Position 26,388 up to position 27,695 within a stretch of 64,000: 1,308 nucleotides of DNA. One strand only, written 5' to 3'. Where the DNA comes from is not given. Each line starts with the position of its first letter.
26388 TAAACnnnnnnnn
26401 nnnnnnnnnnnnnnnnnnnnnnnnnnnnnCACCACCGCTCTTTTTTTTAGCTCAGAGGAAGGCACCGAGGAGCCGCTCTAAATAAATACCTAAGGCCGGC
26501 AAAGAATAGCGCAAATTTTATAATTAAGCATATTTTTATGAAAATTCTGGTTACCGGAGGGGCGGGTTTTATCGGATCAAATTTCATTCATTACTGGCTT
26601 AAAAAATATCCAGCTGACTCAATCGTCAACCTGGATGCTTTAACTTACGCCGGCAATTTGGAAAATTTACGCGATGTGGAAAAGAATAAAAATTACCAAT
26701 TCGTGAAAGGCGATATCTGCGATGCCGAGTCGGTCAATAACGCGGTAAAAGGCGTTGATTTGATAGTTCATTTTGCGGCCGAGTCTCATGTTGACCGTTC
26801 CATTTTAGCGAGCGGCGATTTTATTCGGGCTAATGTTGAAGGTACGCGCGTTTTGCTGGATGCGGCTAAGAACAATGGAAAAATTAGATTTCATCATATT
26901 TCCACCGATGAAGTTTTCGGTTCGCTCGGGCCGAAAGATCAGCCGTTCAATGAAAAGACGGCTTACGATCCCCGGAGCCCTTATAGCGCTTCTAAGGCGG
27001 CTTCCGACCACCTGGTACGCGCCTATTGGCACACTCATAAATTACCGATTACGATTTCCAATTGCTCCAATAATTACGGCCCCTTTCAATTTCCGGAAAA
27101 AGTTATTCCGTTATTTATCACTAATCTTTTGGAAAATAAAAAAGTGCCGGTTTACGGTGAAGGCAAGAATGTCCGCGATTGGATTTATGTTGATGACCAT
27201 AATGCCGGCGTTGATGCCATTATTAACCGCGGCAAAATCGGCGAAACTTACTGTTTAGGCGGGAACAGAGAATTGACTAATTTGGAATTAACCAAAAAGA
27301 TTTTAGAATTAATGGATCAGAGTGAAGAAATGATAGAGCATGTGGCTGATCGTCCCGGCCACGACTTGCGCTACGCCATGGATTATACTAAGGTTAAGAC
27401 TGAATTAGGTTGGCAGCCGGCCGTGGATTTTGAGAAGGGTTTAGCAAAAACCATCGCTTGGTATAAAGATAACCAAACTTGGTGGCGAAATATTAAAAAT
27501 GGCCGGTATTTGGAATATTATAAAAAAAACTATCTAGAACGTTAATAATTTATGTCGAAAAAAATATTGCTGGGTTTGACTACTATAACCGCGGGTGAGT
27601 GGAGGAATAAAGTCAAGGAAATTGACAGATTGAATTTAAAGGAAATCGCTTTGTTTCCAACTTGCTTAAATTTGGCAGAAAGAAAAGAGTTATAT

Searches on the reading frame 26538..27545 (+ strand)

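Call 120: search_protein_families(library=ncbifam, proteins=[window:26538-27545:+], max_evalue=0.00001)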
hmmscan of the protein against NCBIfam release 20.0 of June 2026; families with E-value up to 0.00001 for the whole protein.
window:26538-27545:+ (335 aa): 25 families
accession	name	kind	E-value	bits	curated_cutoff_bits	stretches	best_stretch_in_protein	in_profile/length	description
TIGR01181.1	dTDP_gluc_dehyt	equivalog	1e-145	484.9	365.1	1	2-319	1-321/321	dTDP-glucose 4,6-dehydratase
NF007490.0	PRK10084.1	subfamily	5.7e-116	387.4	649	1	1-333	1-358/361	dTDP-glucose 4,6-dehydratase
NF007582.0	PRK10217.1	equivalog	1.7e-107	359.6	698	1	2-324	3-346/355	dTDP-glucose 4,6-dehydratase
TIGR04180.1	EDH_00030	hypoth_equivalog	2e-48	165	475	1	3-296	1-296/297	NAD-dependent 4,6-dehydratase LegB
TIGR01179.1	galE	equivalog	1.2e-32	113.1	262.3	1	2-313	1-329/332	UDP-glucose 4-epimerase GalE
TIGR02622.1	CDP_4_6_dhtase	equivalog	2.1e-26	92.9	278.45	1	2-313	6-334/352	CDP-glucose 4,6-dehydratase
TIGR03466.1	HpnA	hypoth_equivalog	2.4e-25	89.1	367.65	1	1-260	1-247/327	hopanoid-associated sugar epimerase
NF011728.1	PRK15181.1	equivalog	4.3e-22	78.6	760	1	3-313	18-341/348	Vi polysaccharide biosynthesis UDP-N-acetylglucosaminuronic acid C-4 epimerase TviC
TIGR02197.1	heptose_epim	equivalog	5.4e-21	75.1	274.6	1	3-311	1-315/316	ADP-glyceromanno-heptose 6-epimerase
TIGR03589.1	PseB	equivalog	2.3e-16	59.7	407.75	1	2-126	6-128/324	UDP-N-acetylglucosamine 4,6-dehydratase (inverting)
TIGR01472.1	gmd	equivalog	2.5e-16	59.8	415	1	3-227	3-237/342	GDP-mannose 4,6-dehydratase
NF042422.1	oxyalk_red_OleD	equivalog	4.1e-16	59.3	580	1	1-227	1-214/329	2-alkyl-3-oxoalkanoate reductase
NF043036.1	ErythonDh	equivalog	5.5e-16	58.7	325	1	1-163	1-163/321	D-erythronate dehydrogenase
NF007956.0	PRK10675.1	subfamily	2.1e-15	56.7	394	1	1-160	1-160/338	UDP-glucose 4-epimerase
NF052578.1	StrlDmthSdmBMthl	equivalog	9.5e-15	55.1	600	1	1-245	1-232/328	sterol demethylase protein SdmB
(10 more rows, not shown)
